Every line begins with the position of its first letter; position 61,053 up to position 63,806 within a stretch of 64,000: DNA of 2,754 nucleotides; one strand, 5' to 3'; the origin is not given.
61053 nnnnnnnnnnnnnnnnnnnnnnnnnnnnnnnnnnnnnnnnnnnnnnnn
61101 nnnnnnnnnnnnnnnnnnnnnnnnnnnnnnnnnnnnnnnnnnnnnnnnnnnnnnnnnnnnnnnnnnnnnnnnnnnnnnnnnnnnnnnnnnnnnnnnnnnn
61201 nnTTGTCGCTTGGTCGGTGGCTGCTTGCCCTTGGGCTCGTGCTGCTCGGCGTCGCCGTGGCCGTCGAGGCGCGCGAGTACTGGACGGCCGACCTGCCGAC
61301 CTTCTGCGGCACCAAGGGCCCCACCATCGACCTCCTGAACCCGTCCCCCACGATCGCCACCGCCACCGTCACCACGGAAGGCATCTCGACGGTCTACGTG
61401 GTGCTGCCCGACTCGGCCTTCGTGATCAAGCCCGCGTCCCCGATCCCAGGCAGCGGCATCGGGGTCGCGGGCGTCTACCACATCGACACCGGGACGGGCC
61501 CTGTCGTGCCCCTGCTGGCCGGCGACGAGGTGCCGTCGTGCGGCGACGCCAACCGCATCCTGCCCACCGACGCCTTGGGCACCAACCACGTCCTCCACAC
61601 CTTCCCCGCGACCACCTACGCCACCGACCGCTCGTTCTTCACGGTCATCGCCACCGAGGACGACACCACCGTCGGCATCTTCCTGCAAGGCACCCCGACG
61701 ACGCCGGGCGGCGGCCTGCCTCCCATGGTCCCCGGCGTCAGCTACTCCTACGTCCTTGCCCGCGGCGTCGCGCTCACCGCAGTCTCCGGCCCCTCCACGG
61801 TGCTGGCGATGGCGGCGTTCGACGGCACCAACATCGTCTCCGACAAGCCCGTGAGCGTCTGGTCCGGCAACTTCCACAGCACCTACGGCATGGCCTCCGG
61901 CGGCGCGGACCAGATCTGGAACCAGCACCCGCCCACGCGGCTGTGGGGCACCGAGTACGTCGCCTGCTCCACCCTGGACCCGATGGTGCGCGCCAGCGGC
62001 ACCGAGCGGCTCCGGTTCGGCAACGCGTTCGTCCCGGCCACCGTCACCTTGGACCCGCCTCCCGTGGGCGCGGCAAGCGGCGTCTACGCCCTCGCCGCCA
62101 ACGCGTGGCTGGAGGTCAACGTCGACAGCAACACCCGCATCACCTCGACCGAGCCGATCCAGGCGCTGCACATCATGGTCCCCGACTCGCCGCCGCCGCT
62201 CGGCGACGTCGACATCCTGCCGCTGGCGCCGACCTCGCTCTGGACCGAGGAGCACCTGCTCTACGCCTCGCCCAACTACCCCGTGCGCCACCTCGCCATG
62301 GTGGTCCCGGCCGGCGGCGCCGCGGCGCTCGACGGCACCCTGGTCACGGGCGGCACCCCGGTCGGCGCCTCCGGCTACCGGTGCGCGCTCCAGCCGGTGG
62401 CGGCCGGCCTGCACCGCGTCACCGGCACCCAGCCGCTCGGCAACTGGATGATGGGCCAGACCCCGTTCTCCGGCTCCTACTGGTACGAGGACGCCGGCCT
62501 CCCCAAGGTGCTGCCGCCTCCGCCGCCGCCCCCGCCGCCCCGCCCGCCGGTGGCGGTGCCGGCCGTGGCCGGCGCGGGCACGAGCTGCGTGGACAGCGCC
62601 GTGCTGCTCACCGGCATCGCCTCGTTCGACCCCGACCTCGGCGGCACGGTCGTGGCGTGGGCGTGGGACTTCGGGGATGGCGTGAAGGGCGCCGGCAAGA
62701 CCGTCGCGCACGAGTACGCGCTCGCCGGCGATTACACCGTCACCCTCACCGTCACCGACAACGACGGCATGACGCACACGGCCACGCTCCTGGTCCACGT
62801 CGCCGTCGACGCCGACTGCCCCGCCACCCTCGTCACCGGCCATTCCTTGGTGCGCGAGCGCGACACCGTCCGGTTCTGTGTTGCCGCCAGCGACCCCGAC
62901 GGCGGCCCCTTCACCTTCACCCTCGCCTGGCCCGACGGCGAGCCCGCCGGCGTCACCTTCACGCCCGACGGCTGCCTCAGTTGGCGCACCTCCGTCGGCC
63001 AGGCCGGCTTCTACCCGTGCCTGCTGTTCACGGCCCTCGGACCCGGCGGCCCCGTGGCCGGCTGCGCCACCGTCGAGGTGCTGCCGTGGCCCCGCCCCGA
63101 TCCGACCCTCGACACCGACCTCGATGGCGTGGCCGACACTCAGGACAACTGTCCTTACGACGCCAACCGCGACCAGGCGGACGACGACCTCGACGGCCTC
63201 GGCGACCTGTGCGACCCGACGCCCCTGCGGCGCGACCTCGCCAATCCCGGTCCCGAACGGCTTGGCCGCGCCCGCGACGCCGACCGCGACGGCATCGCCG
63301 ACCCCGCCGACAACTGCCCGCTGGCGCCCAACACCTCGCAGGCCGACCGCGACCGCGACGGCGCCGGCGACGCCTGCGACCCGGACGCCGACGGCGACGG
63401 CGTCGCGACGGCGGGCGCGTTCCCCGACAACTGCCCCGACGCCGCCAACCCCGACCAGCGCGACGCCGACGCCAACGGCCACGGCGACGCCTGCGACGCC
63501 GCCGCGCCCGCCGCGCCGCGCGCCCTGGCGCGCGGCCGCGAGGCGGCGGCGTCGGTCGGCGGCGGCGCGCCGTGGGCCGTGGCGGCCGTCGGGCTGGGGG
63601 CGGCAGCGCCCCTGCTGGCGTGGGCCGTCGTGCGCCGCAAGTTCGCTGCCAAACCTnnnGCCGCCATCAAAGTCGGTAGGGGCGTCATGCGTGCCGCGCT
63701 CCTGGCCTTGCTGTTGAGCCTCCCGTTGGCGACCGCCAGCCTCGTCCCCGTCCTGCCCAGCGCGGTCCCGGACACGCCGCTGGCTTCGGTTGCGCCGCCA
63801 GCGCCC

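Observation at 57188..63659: Surface-protein pair bracketing an S15-family peptidase lipoprotein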

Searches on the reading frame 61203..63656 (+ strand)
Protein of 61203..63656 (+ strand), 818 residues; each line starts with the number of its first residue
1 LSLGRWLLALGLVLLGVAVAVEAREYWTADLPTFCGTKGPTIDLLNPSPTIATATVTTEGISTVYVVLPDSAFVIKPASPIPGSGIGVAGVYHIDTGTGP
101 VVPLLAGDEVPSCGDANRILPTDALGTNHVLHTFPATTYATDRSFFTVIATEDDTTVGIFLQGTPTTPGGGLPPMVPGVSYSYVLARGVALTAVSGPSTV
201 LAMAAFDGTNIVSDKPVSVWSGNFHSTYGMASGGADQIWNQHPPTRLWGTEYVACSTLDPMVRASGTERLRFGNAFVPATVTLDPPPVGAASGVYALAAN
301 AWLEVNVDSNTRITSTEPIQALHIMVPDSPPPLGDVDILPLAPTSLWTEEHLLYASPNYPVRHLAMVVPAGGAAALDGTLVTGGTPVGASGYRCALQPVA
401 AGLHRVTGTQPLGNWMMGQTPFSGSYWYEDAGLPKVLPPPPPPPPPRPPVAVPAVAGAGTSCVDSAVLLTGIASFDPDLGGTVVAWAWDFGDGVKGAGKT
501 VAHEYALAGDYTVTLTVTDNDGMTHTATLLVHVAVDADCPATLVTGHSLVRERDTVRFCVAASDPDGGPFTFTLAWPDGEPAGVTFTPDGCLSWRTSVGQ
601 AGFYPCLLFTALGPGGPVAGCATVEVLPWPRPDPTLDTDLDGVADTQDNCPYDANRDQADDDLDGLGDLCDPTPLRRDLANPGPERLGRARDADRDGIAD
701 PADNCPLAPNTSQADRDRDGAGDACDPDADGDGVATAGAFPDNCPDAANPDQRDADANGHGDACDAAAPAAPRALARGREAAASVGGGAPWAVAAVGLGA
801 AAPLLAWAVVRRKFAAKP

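Call 5: search_protein_families(library=pfam, proteins=[window:61209-63656:+], max_evalue=0.01)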
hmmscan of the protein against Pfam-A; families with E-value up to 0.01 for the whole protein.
window:61209-63656:+ (816 aa): 6 families
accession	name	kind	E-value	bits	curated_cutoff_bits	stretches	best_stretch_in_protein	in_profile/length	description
PF17517.7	IgGFc_binding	-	1.1e-35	123.8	25.6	1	114-416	2-297/297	IgGFc binding protein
PF02412.23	TSP_3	-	1.8e-19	69.6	25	3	712-750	1-36/36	Thrombospondin type 3 repeat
PF18911.6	PKD_4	-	2.9e-19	69.4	27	1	449-528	6-82/85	PKD domain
PF00801.26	PKD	-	9.9e-14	51.5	23.5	1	472-526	24-76/80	PKD domain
PF05345.18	He_PIG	-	0.00033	21.5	24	0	546-603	11-74/96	Putative Ig domain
PF22352.2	K319L-like_PKD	-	0.0004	20.8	27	1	463-531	12-84/84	K319L-like, PKD domain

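Call 9: search_protein_families(library=ncbifam, proteins=[window:61209-63656:+], max_evalue=0.01)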
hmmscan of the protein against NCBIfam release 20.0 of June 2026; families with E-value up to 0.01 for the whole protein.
window:61209-63656:+ (816 aa): 4 families
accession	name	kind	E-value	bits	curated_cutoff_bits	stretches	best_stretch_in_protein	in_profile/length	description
NF047638.1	throspo3_MtsC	equivalog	4.7e-27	94.9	350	2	688-764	193-266/428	cell-cell cohesion MYXO-CTERM protein MtsC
NF045500.1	Omp28_seleno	equivalog_domain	1.1e-17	64.5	200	3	689-725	273-309/377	Omp28-related selenoprotein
NF038112.1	myxo_dep_M36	subfamily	2.1e-05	21.9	1500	1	455-573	1193-1324/1604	myxosortase-dependent M36 family metallopeptidase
TIGR00864.1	PCC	subfamily_domain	0.00038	17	1861.4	1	480-536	1424-1477/2700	polycystin cation channel protein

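Call 59: find_homologous_proteins(query=window:61203-63656:+)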
Query window:61203-63656:+ (818 aa): 13 proteins with E <= 0.001 among 8000 candidates.
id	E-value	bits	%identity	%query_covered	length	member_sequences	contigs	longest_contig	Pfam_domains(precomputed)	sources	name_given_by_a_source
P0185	0.0e+0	1835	100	99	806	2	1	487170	PF02412.24,PF00801.27,PF17517.8,PF18911.7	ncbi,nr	ncbi:MAG: trimeric autotransporter adhesin [Thermoplasmata archaeon]|nr:trimeric autotransporter adh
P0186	1.4e-59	220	50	14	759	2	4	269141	PF21027.4,PF22352.3,PF00801.27,PF18981.7,PF16967.12,PF18911.7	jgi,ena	-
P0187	5.4e-39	152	38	16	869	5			PF21027.4,PF22352.3,PF00801.27,PF13927.13,PF07995.18,PF18911.7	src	-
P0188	9.4e-19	85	41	7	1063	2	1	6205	PF22352.3,PF16820.12,PF00801.27,PF08329.17,PF18911.7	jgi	jgi:PKD repeat protein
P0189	7.2e-17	79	41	9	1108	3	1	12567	PF00801.27,PF18962.8,PF01835.26,PF00082.28,PF18911.7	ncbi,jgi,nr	ncbi:hypothetical protein DRQ50_02020 [bacterium]|nr:MAG: hypothetical protein DRQ50_02020 [bacteriu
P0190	9.8e-12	62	47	4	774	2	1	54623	PF14312.13,PF00801.27,PF18911.7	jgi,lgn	jgi:PKD repeat protein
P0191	3.7e-11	60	44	14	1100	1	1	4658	PF22352.3,PF22148.2,PF00801.27,PF01483.28,PF00082.28,PF18911.7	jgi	jgi:subtilisin-like proprotein convertase family protein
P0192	8.0e-11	59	35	22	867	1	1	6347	PF22352.3,PF00801.27,PF13360.14,PF13570.14,PF18911.7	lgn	-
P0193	1.3e-9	55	47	8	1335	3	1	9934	PF00801.27,PF13585.13,PF18911.7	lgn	-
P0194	8.3e-7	46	24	65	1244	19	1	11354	PF00801.27,PF17517.8,PF18911.7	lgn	-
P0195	1.1e-6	45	55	7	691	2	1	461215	PF22352.3,PF00801.27,PF17963.8,PF17892.8,PF17803.8,PF18911.7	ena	-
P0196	3.4e-6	44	45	10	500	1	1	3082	PF00801.27,PF00082.28,PF18911.7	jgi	-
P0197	2.7e-5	41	37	7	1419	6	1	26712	PF00801.27,PF13585.13,PF17517.8,PF18911.7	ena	-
